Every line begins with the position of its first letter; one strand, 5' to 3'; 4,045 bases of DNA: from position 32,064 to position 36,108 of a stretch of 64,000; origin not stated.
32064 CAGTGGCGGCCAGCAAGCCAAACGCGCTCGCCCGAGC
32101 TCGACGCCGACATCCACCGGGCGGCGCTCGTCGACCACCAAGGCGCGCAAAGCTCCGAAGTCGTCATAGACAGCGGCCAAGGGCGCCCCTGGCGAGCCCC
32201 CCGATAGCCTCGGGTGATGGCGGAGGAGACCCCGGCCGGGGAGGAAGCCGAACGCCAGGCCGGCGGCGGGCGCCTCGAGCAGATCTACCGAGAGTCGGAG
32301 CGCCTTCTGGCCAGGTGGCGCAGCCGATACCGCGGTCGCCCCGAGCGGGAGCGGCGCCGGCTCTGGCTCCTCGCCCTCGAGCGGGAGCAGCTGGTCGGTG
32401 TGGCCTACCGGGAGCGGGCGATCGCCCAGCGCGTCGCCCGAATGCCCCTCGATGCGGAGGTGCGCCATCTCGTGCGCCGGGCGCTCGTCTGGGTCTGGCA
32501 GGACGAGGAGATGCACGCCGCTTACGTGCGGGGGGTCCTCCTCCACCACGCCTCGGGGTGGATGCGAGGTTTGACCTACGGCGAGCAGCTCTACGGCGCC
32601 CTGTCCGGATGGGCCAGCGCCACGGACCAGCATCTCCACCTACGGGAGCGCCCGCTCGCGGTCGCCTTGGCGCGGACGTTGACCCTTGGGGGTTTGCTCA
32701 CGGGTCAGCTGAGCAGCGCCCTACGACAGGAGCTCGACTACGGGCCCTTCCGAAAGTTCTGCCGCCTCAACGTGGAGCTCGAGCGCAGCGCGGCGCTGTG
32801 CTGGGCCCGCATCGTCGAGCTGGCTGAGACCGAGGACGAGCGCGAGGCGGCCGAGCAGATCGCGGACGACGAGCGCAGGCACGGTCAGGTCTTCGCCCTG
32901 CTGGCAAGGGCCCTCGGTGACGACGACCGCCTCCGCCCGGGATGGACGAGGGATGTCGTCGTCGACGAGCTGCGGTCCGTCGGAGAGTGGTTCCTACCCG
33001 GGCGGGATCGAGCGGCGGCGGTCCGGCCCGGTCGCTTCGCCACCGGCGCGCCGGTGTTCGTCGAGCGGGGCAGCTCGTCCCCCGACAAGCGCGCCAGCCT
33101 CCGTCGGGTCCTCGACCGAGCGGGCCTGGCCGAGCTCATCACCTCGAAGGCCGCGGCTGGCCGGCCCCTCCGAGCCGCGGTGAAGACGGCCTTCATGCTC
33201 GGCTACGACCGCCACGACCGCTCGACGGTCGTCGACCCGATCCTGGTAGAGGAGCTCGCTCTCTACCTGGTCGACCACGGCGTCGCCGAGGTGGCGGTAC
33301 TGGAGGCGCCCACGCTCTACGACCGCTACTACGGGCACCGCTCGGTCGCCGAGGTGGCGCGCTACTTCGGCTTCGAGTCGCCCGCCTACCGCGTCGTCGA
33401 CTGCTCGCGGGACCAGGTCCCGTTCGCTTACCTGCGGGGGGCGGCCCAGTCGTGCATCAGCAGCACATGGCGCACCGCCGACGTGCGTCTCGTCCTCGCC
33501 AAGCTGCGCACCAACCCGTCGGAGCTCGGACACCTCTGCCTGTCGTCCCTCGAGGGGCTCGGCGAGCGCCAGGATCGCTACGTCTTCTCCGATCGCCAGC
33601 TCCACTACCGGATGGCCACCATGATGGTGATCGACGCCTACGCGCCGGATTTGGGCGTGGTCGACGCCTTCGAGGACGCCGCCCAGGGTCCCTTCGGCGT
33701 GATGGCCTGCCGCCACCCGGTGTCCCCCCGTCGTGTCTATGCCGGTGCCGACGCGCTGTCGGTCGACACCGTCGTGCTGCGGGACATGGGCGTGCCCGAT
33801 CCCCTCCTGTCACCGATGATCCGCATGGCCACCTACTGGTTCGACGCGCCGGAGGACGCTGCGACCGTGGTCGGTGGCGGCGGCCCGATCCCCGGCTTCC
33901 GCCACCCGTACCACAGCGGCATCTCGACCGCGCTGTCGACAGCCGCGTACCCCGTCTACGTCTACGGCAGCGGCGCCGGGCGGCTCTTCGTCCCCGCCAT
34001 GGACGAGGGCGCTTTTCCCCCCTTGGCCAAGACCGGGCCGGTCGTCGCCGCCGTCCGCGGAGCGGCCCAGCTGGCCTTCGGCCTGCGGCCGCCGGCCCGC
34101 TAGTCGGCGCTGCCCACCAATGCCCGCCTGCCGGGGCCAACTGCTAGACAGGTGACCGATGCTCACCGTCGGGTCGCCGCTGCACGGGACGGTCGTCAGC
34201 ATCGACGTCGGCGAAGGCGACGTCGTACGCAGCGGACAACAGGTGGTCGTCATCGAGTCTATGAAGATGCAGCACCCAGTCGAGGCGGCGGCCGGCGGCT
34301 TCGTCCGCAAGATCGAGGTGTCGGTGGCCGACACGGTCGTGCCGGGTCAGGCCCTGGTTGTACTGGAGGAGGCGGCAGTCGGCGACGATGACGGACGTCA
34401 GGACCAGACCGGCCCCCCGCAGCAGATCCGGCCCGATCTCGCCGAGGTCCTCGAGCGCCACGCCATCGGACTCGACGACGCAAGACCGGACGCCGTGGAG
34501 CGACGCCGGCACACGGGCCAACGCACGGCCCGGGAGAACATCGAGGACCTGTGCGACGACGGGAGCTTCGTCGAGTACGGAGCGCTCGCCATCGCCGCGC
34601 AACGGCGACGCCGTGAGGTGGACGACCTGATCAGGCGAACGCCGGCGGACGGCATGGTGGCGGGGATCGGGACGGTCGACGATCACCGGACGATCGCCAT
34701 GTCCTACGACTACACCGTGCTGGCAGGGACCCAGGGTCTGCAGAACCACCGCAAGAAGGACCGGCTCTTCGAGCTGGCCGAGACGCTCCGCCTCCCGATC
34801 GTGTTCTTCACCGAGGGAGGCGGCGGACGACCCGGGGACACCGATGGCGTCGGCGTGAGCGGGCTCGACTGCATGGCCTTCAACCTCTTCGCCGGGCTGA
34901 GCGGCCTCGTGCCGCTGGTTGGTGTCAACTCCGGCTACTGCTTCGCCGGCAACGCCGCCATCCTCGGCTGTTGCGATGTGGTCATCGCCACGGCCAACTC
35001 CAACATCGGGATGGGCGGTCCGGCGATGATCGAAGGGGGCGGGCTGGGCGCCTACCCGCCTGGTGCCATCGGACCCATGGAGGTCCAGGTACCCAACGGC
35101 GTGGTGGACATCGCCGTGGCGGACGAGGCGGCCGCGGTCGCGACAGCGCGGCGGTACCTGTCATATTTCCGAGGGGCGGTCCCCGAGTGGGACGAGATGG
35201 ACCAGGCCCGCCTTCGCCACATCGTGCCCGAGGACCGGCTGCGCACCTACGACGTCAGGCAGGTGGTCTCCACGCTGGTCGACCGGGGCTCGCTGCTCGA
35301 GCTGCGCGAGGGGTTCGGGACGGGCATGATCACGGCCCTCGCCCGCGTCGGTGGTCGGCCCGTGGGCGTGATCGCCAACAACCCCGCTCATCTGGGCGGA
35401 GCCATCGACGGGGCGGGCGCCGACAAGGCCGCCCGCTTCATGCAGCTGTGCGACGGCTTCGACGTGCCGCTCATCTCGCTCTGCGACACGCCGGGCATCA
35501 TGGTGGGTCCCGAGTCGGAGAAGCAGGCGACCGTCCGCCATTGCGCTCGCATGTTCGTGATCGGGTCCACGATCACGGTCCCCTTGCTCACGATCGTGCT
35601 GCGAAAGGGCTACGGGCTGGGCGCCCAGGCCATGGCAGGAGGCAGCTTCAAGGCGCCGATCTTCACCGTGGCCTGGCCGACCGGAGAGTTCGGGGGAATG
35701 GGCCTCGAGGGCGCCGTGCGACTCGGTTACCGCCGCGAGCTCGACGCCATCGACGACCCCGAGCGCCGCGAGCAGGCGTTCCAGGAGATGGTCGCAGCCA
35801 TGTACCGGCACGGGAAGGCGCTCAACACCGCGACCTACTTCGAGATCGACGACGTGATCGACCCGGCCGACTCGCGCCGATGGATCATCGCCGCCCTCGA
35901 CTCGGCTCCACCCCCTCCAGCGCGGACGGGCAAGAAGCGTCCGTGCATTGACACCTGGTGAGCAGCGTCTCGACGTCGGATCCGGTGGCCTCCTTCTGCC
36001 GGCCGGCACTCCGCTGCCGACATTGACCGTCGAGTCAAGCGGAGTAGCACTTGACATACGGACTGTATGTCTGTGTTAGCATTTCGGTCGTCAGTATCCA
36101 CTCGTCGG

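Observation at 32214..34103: Ferritin-like diiron domain fused to a DUF362 domain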

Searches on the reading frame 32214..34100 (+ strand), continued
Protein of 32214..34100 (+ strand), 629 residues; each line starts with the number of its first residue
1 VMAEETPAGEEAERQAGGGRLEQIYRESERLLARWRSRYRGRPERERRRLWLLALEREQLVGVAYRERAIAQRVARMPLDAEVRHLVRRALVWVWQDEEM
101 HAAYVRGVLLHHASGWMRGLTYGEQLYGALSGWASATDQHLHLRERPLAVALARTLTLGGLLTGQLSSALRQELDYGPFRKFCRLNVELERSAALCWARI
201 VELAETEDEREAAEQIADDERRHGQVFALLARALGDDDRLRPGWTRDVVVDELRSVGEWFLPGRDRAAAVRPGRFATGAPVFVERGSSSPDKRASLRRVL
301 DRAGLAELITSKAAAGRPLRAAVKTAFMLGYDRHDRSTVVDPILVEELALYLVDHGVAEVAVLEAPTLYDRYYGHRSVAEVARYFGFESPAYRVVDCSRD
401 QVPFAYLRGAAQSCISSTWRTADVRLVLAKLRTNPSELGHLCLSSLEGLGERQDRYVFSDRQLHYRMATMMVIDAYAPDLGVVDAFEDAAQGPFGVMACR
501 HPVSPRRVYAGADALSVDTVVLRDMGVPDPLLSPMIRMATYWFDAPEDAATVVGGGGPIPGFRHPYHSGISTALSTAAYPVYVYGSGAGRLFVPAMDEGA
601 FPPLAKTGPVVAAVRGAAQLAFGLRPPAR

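Call 20: find_encoding_contigs(protein=P0118, flank=10000, max_places=2)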
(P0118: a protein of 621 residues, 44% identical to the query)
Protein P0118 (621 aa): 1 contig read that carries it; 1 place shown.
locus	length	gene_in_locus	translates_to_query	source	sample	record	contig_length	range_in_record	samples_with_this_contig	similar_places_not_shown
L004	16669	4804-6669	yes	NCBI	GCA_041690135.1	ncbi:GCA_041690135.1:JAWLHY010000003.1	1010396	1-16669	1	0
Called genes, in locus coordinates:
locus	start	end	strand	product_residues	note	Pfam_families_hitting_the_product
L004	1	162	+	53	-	?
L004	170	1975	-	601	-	PF01011:PQQ, PF13360:PQQ_2, PF01011:PQQ, PF13360:PQQ_2 (weak), PF13570:Beta-prop_ACSF4 (weak)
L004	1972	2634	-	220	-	PF01902:Diphthami_syn_2_N, PF28410:Diphthami_syn_2_C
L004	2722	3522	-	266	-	PF13267:DUF4058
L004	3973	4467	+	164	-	-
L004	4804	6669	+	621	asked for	PF04015:DUF362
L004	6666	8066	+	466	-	PF00890:FAD_binding_2 (weak), PF01266:DAO, PF01593:Amino_oxidase, PF01946:Thi4 (weak), PF07992:Pyr_redox_2 (weak), PF12831:FAD_oxidored (weak), PF13450:NAD_binding_8, PF01266:DAO (weak)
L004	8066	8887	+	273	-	PF00561:Abhydrolase_1, PF12146:Hydrolase_4, PF12697:Abhydrolase_6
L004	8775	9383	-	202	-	-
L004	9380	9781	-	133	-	-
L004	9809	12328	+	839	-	PF01847:VHL, PF00930:DPPIV_N, PF00326:Peptidase_S9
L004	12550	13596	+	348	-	-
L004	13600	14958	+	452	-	-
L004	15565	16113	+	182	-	PF12158:DUF3592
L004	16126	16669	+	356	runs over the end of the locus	PF01408:GFO_IDH_MocA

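Call 23: predict_structure(alignment_id=A1)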
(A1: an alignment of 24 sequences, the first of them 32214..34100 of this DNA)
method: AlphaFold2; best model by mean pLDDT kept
length: 629 residues; sequences in the alignment: 24
mean_pLDDT: 85.2   pTM: 0.86
mean pLDDT of the five models: 85.2, 83.1, 82.2, 79.9, 64.7
residues with pLDDT >= 90: 277; 70-90: 273; 50-70: 65; < 50: 14
segments of 3 or more residues with pLDDT < 50: 1-14
pLDDT, mean of each block of 10 residues (from residue 1): 39 56 87 92 92 92 84 91 93 88 85 83 89 87 85 89 86 88 93 92 90 89 96 95 95 91 73 81 91 95 95 89 89 84 96 97 87 82 94 95 77 87 96 85 91 63 78 91 92 65 91 96 90 90 82 90 80 70 60 77 82 77 63
secondary structure, 60 per line:
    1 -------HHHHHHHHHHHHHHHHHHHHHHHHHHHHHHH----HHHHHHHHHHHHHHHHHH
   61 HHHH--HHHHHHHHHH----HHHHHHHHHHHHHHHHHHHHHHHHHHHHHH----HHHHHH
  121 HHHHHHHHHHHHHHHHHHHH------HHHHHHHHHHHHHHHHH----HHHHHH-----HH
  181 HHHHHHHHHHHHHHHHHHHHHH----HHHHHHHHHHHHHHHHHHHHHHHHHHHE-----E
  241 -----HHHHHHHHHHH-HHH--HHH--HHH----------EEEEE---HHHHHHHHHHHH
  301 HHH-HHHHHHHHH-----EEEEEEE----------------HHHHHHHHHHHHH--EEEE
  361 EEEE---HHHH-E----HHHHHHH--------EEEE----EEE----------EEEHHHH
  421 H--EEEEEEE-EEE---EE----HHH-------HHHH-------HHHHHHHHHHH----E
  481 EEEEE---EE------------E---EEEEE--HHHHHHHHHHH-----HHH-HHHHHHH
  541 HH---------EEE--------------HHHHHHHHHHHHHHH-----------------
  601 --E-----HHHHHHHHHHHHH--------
elements in order: H8-38 H43-64 H67-76 H81-110 H115-140 H147-163 H168-173 H179-202 H207-233 H246-256 E281-285 H289-303 H305-313 E319-325 H342-354 E357-364 H368-371 H378-384 E393-396 E401-403 E414-416 H417-421 E424-430 E432-434 H454-457 H465-475 E480-485 E507-511 H514-524 H534-542 E552-554 H569-583 H609-621
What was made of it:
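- The domains are rigidly coupled (pTM 0.86, call 23). The two domains are confidently co-modelled (call 23).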

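Call 25: fold_search(model_id=the predicted structure, library=pdb)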
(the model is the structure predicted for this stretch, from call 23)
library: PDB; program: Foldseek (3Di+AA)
matches with E <= 10: 426; with E <= 0.001: 6
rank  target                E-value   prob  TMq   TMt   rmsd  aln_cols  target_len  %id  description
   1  9eia_B                2.3e-04  1.00  0.25  0.36   6.5       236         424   14  A broad-substrate spectrum lactate racemase A from Isosphaera pallida in complex with copurified D-lactate (released 2025-01-29)
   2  9eia_A                3.0e-04  1.00  0.25  0.36   6.8       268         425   15  A broad-substrate spectrum lactate racemase A from Isosphaera pallida in complex with copurified D-lactate (released 2025-01-29)
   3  8ezf                  5.2e-04  1.00  0.23  0.32   6.1       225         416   16  A tethered niacin-derived pincer complex with a nickel-carbon or sulfite-carbon bond in lactate racemase R98A/R100A vari (released 2023-01-25)
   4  6c1w_A                6.0e-04  1.00  0.23  0.32   6.4       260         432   14  A tethered niacin-derived pincer complex with a nickel-carbon or sulfite-carbon bond in lactate racemase (released 2018-03-14)
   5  2yjg_B                8.8e-04  1.00  0.23  0.33  11.8       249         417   11  Structure of the lactate racemase apoprotein from Thermoanaerobacterium thermosaccharolyticum (released 2012-05-30)
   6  9eid                  9.6e-04  1.00  0.26  0.37   6.6       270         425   15  A broad-substrate spectrum lactate racemase A from Isosphaera pallida in complex with D-2-Hydroxybutyrate (released 2025-01-29)
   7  8ezh                  1.0e-03  1.00  0.23  0.33   9.2       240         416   15  A tethered niacin-derived pincer complex with a nickel-carbon bond in lactate racemase R98A/R100A variant modeled with s (released 2023-01-25)
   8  5huq_B                1.3e-03  1.00  0.22  0.31  12.4       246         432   13  A tethered niacin-derived pincer complex with a nickel-carbon bond in lactate racemase (released 2016-02-10)
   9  9q3j_E                1.3e-03  1.00  0.25  0.33   7.0       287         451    9  Structures of LarA-like nickel-pincer nucleotide cofactor-utilizing enzyme with a single catalytic histidine residue f (released 2025-09-17)
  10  9q3j_G                1.4e-03  1.00  0.25  0.33   6.5       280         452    9  Structures of LarA-like nickel-pincer nucleotide cofactor-utilizing enzyme with a single catalytic histidine residue f (released 2025-09-17)
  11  2yjg_A                1.9e-03  1.00  0.24  0.34   8.9       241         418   12  Structure of the lactate racemase apoprotein from Thermoanaerobacterium thermosaccharolyticum (released 2012-05-30)
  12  7s91                  2.5e-03  1.00  0.26  0.38   7.3       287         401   13  Structure of the malate racemase mar2 apoprotein from Thermoanaerobacterium thermosaccharolyticum at 2.25 angstroms reso (released 2021-10-13)
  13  5huq_A                2.8e-03  1.00  0.23  0.31   5.7       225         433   15  A tethered niacin-derived pincer complex with a nickel-carbon bond in lactate racemase (released 2016-02-10)
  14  9q3j_A                3.4e-03  1.00  0.25  0.32   6.8       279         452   11  Structures of LarA-like nickel-pincer nucleotide cofactor-utilizing enzyme with a single catalytic histidine residue f (released 2025-09-17)
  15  9q3j_H                4.1e-03  1.00  0.25  0.33   7.2       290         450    9  Structures of LarA-like nickel-pincer nucleotide cofactor-utilizing enzyme with a single catalytic histidine residue f (released 2025-09-17)
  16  6d6z                  1.2e-02  1.00  0.26  0.39   7.2       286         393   14  Structure of the malate racemase apoprotein from Thermoanaerobacterium thermosaccharolyticum (released 2019-04-24)
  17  9q3j_D                1.8e-02  0.99  0.24  0.32   9.4       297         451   10  Structures of LarA-like nickel-pincer nucleotide cofactor-utilizing enzyme with a single catalytic histidine residue f (released 2025-09-17)
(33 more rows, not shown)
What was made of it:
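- On LarA / NPN-dependent 2-hydroxyacid racemases: Foldseek probability 1.0, E 2e-4 to 1e-2, to 9eia, 8ezf, 6c1w, 5huq, 2yjg, 9q3j, 7s91 and 6d6z (call 25).
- Closest known: Alternative oxidase / PTOX. Same: In the full-length fold search TAO was the best N-half match (probability 0.97, 244 columns, call 25).
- The best structural matches of the C-half are all LarA or LarA-like NPN enzymes at probability 1.0 (call 25).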

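Call 31: find_related_loci(query=A1, collection=genome_contigs, flank=10000)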
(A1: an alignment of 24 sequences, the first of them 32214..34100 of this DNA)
Query A1 (629 aa) in genome_contigs; peptide patterns used: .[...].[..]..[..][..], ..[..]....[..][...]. (x = any residue, [..] = any of these).
330 stretches matched a pattern; 213 encode a relative of the query (tblastn E <= 1e-3); the best 80 are kept; 80 distinct loci.
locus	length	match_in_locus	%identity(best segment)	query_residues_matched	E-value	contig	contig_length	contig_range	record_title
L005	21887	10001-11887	90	1-629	0e+0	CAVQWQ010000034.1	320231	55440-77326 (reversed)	MAG: uncultured Actinomycetes bacterium isolate MFD01872.bin.2.262 genome assembly, contig: contig_77111, whole genome s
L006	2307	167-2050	85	2-629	0e+0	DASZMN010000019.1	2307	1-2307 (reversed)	MAG TPA_asm: Acidimicrobiales bacterium isolate SMAG_U5892 k141_5235376, whole genome shotgun sequence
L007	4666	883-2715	62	17-625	0e+0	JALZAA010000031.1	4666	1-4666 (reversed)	MAG: Actinomycetota bacterium isolate KAP bin79 SD1490-92_k127_1711570, whole genome shotgun sequence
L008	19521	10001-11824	64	23-628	0e+0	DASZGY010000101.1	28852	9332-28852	MAG TPA_asm: Acidimicrobiia bacterium isolate SMAG_U6561 k141_2589856, whole genome shotgun sequence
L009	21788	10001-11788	61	1-601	0e+0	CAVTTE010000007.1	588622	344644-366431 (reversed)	MAG: uncultured Actinomycetes bacterium isolate MFD05176.bin.2.14 genome assembly, contig: contig_32043, whole genome sh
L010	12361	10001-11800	49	22-626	2e-172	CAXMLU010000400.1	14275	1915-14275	MAG TPA_asm: uncultured bacterium isolate SRR1572169_binner23_Refined_37 genome assembly, contig: ERZ16270753.82373, who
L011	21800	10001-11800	50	27-624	1e-170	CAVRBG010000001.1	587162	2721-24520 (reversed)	MAG: uncultured Actinomycetes bacterium isolate MFD04944.bin.2.123 genome assembly, contig: contig_13799, whole genome s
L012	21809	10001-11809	48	23-627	1e-169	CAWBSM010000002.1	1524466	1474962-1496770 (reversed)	MAG: uncultured Acidimicrobiaceae bacterium isolate MFD00731.bin.3.201 genome assembly, contig: contig_29920, whole geno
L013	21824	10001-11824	49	19-627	4e-167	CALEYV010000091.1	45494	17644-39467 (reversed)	MAG TPA_asm: uncultured actinobacterium isolate SRR5457059_bin.33_CONCOCT_v1.1_MAG genome assembly, contig: ERZ795073.88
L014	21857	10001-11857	49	7-628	8e-167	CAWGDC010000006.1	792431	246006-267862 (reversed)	MAG: uncultured Actinomycetes bacterium isolate MFD02248.bin.2.1 genome assembly, contig: contig_8855, whole genome shot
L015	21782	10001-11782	49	32-627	5e-166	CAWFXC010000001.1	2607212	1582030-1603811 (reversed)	MAG: uncultured Actinomycetes bacterium isolate MFD06714.bin.1.229 genome assembly, contig: contig_25239, whole genome s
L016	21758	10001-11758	49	43-627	6e-166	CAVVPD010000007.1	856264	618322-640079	MAG: uncultured Actinomycetes bacterium isolate MFD02416.bin.2.29 genome assembly, contig: contig_47733, whole genome sh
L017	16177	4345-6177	48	15-628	1e-165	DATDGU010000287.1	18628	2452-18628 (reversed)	MAG TPA_asm: Acidimicrobiia bacterium isolate SMAG_U260 k141_470913, whole genome shotgun sequence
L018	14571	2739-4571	44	24-625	3e-165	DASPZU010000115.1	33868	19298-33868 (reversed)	MAG TPA_asm: Thermoanaerobaculia bacterium isolate SMAG_U11627 k141_1669448, whole genome shotgun sequence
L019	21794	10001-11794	48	27-627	3e-164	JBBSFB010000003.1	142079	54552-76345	MAG: Acidimicrobiia bacterium isolate LS1_sbin.76 LS1_sbin.76_K_218168_L_142079_cov_35.9151, whole genome shotgun sequen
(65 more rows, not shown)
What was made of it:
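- Closest known: DUF362. Different: The hosts are soil and peat Actinomycetota, Acidobacteriota and Planctomycetota (call 31).
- The fusion is obligate: 213 species genomes carry it (call 31).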

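Call 41: search_solved_structures(query=A1, max_evalue=10, show_alignments=0)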
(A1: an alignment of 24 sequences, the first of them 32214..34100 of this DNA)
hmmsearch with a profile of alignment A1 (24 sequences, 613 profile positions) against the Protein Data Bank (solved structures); distinct sequences matched with E-value up to 10: 14.
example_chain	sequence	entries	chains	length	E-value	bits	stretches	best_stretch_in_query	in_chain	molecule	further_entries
7s8t_A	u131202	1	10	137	0.021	16.4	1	164-230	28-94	EncC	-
6j42_A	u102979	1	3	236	0.14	13.6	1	169-218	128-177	Alr3090 protein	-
4r42_A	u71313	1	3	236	0.14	13.6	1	169-218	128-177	Alr3090 protein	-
3lqy_A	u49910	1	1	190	0.36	12.3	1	242-316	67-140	putative isochorismatase hydrolase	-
2hz8_A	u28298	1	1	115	0.6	11.6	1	170-212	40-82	De novo designed diiron protein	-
9viw_A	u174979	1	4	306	0.65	11.5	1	170-217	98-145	Bacterioferritin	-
1mft_A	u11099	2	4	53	0.79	11.2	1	172-213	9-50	Four-helix bundle model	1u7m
5c39_A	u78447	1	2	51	0.96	10.9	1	172-212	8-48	P0 Manganese cluster peptide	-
5vjs_A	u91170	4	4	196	1.2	10.6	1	188-288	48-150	Reaction Center Maquette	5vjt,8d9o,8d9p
1up4_A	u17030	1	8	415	1.2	10.6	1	112-187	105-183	6-PHOSPHO-BETA-GLUCOSIDASE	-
1up6_A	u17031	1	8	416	1.2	10.6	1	112-187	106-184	6-PHOSPHO-BETA-GLUCOSIDASE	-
1up7_A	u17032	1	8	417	1.2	10.6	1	112-187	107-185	6-PHOSPHO-BETA-GLUCOSIDASE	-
4g6b_A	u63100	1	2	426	1.3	10.5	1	178-297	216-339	Citrate synthase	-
5vju_A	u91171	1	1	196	1.7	10.1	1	188-288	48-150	Reaction Center Maquette Leu71His variant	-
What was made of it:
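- Closest known: LarA lactate racemase and LarA-like nickel-pincer-nucleotide enzymes. Different: There is no sequence-level match (call 41).
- There is no sequence-level match to LarA (call 41).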

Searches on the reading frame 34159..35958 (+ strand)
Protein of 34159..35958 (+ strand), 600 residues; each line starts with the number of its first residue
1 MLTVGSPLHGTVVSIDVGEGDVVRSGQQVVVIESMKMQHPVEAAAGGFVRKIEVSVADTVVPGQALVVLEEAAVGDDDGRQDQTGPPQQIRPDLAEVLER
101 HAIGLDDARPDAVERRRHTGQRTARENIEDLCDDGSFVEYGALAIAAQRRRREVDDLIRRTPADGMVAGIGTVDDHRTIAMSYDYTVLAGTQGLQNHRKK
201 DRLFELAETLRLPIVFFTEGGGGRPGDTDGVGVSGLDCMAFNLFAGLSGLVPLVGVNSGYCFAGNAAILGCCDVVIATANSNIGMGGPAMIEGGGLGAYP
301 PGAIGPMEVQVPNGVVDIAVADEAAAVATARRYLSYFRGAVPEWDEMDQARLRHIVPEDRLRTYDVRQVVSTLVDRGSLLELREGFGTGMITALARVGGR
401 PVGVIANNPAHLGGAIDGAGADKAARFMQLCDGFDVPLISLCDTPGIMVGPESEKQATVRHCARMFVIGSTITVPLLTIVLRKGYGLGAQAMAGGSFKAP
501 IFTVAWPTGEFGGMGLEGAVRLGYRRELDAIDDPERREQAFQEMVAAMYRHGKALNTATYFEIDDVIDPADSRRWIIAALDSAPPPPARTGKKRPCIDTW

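Call 22: search_protein_families(library=pfam, proteins=[window:34159-35958:+], max_evalue=0.001)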
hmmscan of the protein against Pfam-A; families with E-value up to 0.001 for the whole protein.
window:34159-35958:+ (600 aa): 3 families
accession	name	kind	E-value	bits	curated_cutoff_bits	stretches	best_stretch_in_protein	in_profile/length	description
PF01039.27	Carboxyl_trans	-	1e-77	262.3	22.3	1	117-581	3-476/493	Carboxyl transferase domain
PF03255.19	ACCA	-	5.2e-13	49.3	23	1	413-495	125-207/310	Acetyl co-enzyme A carboxylase carboxyltransferase-like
PF00364.28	Biotin_lipoyl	-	2e-12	47.2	22.1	1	4-69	3-73/73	Biotin-requiring enzyme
